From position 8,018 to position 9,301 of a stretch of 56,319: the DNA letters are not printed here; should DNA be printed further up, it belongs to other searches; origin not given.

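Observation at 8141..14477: ATP-grasp ligase + STAND NTPase + Cys-His-Asp protein + ATP-grasp::PLP-decarboxylase cluster on a repeat-bracketed segment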

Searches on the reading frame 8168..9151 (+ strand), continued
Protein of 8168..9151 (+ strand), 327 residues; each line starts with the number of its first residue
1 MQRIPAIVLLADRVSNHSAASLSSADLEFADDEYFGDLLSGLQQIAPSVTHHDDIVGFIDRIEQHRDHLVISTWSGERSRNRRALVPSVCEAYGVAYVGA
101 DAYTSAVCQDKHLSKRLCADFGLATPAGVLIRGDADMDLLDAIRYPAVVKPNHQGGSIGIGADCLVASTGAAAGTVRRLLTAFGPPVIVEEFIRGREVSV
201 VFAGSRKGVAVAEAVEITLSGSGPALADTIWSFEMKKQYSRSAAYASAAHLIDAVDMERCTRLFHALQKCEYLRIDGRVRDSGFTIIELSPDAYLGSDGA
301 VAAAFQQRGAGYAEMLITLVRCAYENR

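Call 66: search_protein_families(library=pfam, proteins=[L018:7455-9722:-, L018:9926-10972:-, L018:5435-6271:-, L021:11066-13624:-, L021:9008-9817:-, L021:7977-8864:-, L012:9692-10084:-, L012:10084-10908:-, L021:13664-14344:-, L018:3762-5438:-], max_evalue=0.01)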
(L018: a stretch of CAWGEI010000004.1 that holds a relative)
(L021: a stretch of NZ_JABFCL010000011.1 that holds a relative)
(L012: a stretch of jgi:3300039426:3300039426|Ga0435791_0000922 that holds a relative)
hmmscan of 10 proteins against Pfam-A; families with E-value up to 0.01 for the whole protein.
L018:7455-9722:- (755 aa): 19 families
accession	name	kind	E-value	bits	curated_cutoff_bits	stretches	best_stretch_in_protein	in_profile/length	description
PF00069.31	Pkinase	-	3.3e-52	177.9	31.7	1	11-269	1-253/263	Protein kinase domain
PF07714.23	PK_Tyr_Ser-Thr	-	6.8e-34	117.8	23.1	1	14-268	4-249/258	Protein tyrosine and serine/threonine kinase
PF13414.12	TPR_11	-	1.5e-19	69.8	26.8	2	544-566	9-31/42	TPR repeat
PF13431.12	TPR_17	-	3.8e-18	64.6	24.4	1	551-584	1-34/34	Tetratricopeptide repeat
PF00515.34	TPR_1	-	2.3e-16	59.3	27.8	1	633-661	3-31/34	Tetratricopeptide repeat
PF14559.12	TPR_19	-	1.7e-15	57.5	25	2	611-659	5-53/68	Tetratricopeptide repeat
PF07719.23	TPR_2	-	1.1e-14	53.6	27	1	633-660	3-30/34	Tetratricopeptide repeat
PF13181.12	TPR_8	-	1.2e-11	44.2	25.7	0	633-661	3-31/34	Tetratricopeptide repeat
PF13424.12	TPR_12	-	1.1e-09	38.8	30.1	1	545-592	19-74/77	Tetratricopeptide repeat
PF13428.12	TPR_14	-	2.6e-08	34.2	23.5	0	564-598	2-36/44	Tetratricopeptide repeat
PF13432.12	TPR_16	-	4.4e-08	33.9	32.7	2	607-658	7-58/65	Tetratricopeptide repeat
PF03109.22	ABC1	-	9.7e-05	22.1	22.9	1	84-156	143-215/244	ABC1 atypical kinase-like domain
PF01636.29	APH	-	0.0001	22.6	23.2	1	126-160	167-202/239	Phosphotransferase enzyme family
PF23914.1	TPR_CcmH_CycH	-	0.00017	21.9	42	1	528-625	50-149/158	Cytochrome c-type biogenesis protein H TPR domain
PF07721.20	TPR_4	-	0.0011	19.8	27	0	565-582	3-20/26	Tetratricopeptide repeat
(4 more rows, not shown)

L018:9926-10972:- (348 aa): 0 families

L018:5435-6271:- (278 aa): 1 family
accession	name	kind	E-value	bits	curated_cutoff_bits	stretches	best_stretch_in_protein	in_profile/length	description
PF03171.26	2OG-FeII_Oxy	-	0.0002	22.1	23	1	155-231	24-99/101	2OG-Fe(II) oxygenase superfamily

L021:11066-13624:- (852 aa): 2 families
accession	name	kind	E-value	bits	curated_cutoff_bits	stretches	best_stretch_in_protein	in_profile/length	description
PF00521.26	DNA_topoisoIV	-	2.8e-163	544.2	31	1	47-485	1-430/432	DNA gyrase/topoisomerase IV, subunit A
PF03989.18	DNA_gyraseA_C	-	7.4e-65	214.6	27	6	673-718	2-47/48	DNA gyrase C-terminal domain, beta-propeller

L021:9008-9817:- (269 aa): 1 family
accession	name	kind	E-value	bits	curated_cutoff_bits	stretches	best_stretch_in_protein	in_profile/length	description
PF01177.27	Asp_Glu_race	-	7e-40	137.5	31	1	28-240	1-209/211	Asp/Glu/Hydantoin racemase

L021:7977-8864:- (295 aa): 1 family
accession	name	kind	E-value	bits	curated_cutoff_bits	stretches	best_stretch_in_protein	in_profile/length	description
PF11449.14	ArsP_2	-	2.3e-18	66.9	32.5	2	178-291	15-127/359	Putative, 10TM heavy-metal exporter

L012:9692-10084:- (130 aa): 0 families

L012:10084-10908:- (274 aa): 1 family
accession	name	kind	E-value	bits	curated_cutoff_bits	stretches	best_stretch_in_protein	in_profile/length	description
PF03372.29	Exo_endo_phos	-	4.4e-05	23.8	24.5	1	8-229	2-207/225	Endonuclease/Exonuclease/phosphatase family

L021:13664-14344:- (226 aa): 2 families
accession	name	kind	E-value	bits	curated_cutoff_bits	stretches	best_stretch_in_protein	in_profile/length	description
PF14317.12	YcxB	-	2.4e-07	30.8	23.3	1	150-193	18-61/61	YcxB-like protein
PF03631.20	Virul_fac_BrkB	-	0.00078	19.6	33.7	1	16-112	94-187/259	Virulence factor BrkB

L018:3762-5438:- (558 aa): 3 families
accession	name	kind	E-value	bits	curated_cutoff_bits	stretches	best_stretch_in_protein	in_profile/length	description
PF16861.10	Carbam_trans_C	-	9.7e-61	204.7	27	1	382-550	2-169/170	Carbamoyltransferase C-terminus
PF02543.21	Carbam_trans_N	-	3.1e-32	112.8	24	2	87-321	126-344/346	Carbamoyltransferase N-terminus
PF22521.2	HypF_C_2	-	7.3e-05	23.1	27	1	206-320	120-240/241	Carbamoyltransferase, Kae1-like Domain, second subdomain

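Call 70: search_solved_structures(query=A3, max_evalue=0.001)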
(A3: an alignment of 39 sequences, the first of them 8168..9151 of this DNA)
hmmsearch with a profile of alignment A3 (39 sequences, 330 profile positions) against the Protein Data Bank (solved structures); distinct sequences matched with E-value up to 0.001: 65 (the best 60 are shown).
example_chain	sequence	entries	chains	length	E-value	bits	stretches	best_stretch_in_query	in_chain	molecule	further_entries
3r23_A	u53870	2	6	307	2.4e-23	85.8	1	89-326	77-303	D-alanine--D-alanine ligase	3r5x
1e4e_A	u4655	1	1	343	1e-21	80.4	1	90-323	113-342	VANCOMYCIN/TEICOPLANIN A-TYPE RESISTANCE PROTEIN VANA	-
1e4e_B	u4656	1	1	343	1.3e-21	80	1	90-323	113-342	VANCOMYCIN/TEICOPLANIN A-TYPE RESISTANCE PROTEIN VANA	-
3i12_A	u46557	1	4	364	2.1e-20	76.1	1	93-326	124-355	D-alanine-D-alanine ligase A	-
3q1k_A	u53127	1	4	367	2.1e-20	76.1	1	93-326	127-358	D-alanine--D-alanine ligase A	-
3se7_A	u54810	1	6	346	1e-19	73.8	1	88-324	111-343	VanA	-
7u56_A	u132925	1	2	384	3.6e-19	72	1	93-326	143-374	D-alanine--D-alanine ligase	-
5d8d_A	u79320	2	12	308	4.2e-19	71.8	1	88-323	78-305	D-alanine--D-alanine ligase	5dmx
4fu0_A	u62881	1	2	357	4.5e-19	71.7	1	65-319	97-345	D-alanine--D-alanine ligase 7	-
8evx_A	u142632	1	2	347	1.2e-17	67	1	90-324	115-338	D-alanine--D-alanine ligase A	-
8evv_A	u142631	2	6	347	1.2e-17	67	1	90-324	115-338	D-alanine--D-alanine ligase A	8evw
3r5f_A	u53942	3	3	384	1.6e-16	63.4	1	93-326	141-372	D-alanine--D-alanine ligase 1 | D-alanine--D-alanine ligase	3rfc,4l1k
3e5n_A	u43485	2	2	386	1.6e-16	63.4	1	93-326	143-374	D-alanine-D-alanine ligase A | D-alanine--D-alanine ligase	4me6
2pvp_A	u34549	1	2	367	8.4e-16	61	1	86-289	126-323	D-alanine-D-alanine ligase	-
8evy_B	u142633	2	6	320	5.5e-15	58.3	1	90-322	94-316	D-alanine--D-alanine ligase B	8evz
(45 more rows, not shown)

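Call 93: search_protein_families(library=ncbifam, proteins=[L014:8618-9565:+, L014:9591-10004:+, L015:16176-19322:-], max_evalue=0.001)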
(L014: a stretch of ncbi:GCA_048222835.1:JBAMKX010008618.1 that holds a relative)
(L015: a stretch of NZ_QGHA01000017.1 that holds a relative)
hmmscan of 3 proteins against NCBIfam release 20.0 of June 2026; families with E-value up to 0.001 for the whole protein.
L014:8618-9565:+ (315 aa): 14 families
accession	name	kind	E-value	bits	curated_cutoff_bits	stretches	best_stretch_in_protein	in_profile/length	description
TIGR02224.1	recomb_XerC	equivalog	6.5e-71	239.1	335.15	1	10-308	2-293/295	tyrosine recombinase XerC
NF001399.0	PRK00283.1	subfamily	4.3e-69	233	279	1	6-307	7-298/300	tyrosine recombinase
TIGR02225.1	recomb_XerD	equivalog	7.7e-69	232.2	329.6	1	10-307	2-289/290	site-specific tyrosine recombinase XerD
NF040815.2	recomb_XerA_Arch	equivalog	1.3e-53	182.3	220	1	10-298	2-260/263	site-specific tyrosine recombinase/integron integrase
NF002331.0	PRK01287.1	subfamily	2.1e-36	125.7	371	1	14-307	35-327/365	site-specific tyrosine recombinase XerC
NF003462.0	PRK05084.1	equivalog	3.9e-31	108.1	267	1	124-301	175-353/360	tyrosine recombinase XerS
TIGR02249.1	integrase_gron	subfamily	2.4e-30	106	265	2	229-300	237-308/315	integron integrase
NF011946.0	PRK15417.1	equivalog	3.4e-17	62.6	435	1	229-294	252-317/337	integron integrase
NF007371.0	PRK09871.1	subfamily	2.6e-15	56.5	222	1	145-294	26-176/198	tyrosine-type DNA invertase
NF007370.0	PRK09870.1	subfamily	7.5e-15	55.1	221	1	144-296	31-183/200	tyrosine-type DNA invertase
NF040693.1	recomb_GmtY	equivalog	1.6e-09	37.5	340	1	251-299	391-439/441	gamma-mobile-trio recombinase GmtY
NF002685.0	PRK02436.1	equivalog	3.8e-09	36.7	178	1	18-285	11-239/245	site-specific tyrosine recombinase XerD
NF047926.1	integrase_GmtZ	equivalog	0.00022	19.4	600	1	219-303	391-481/784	gamma-mobile-trio integrase GmtZ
NF041502.1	integrase_1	equivalog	0.00044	19.1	350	0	223-300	293-368/484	site-specific integrase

L014:9591-10004:+ (137 aa): 0 families

L015:16176-19322:- (1048 aa): 0 families

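Call 97: search_protein_families(library=pfam, proteins=[L024:5445-8201:+, L019:6378-9197:+, L024:13535-14527:-, L016:5131-6651:+], max_evalue=0.001)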
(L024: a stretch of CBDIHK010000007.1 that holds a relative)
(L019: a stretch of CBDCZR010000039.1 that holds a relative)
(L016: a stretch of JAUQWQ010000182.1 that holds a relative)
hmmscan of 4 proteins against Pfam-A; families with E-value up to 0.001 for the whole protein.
L024:5445-8201:+ (918 aa): 5 families
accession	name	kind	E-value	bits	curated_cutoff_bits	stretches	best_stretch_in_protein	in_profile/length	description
PF03176.21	MMPL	-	2.9e-27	95.9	20.5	2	546-760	79-300/333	MMPL family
PF00027.35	cNMP_binding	-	4.2e-20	71.9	27.5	1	804-885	2-84/89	Cyclic nucleotide-binding domain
PF00873.25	ACR_tran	-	8.4e-12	44.1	28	2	223-386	340-498/1021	AcrB/AcrD/AcrF family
PF12349.14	Sterol-sensing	-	3.1e-11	43.8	22.3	1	242-382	10-141/153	Sterol-sensing domain of SREBP cleavage-activation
PF02460.24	Patched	-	3.8e-10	40.2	23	1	233-370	23-150/156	Patched SSD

L019:6378-9197:+ (939 aa): 4 families
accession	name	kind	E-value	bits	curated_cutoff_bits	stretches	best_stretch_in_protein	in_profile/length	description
PF10412.15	TrwB_AAD_bind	-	1.1e-09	38.1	20.5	1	708-805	228-325/387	Type IV secretion-system coupling protein DNA-binding domain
PF12696.13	TraG-D_C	-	2.4e-09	37.6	22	1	728-809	2-85/126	TraM recognition site of TraD and TraG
PF01935.23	DUF87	-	1.5e-05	25.6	23.2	1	473-526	9-63/220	Helicase HerA, central domain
PF02534.20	T4SS-DNA_transf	-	0.00019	20.9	20.1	0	719-815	293-394/468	Type IV secretory system Conjugative DNA transfer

L024:13535-14527:- (330 aa): 2 families
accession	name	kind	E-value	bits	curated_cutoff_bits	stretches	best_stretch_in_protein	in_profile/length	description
PF00365.25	PFK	-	5.6e-96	321.6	30.9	1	3-282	1-276/277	Phosphofructokinase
PF01513.26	NAD_kinase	-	0.00019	22.2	25.5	1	84-124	63-103/130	ATP-NAD kinase N-terminal domain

L016:5131-6651:+ (506 aa): 0 families

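Call 98: find_related_loci(query=A3, collection=viral_contigs, flank=7000)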
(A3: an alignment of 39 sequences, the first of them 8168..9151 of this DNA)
Query A3 (327 aa) in viral_contigs; peptide patterns used: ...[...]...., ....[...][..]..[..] (x = any residue, [..] = any of these).
3 stretches matched a pattern, but none encodes a relative of the query by tblastn (E <= 1e-3).
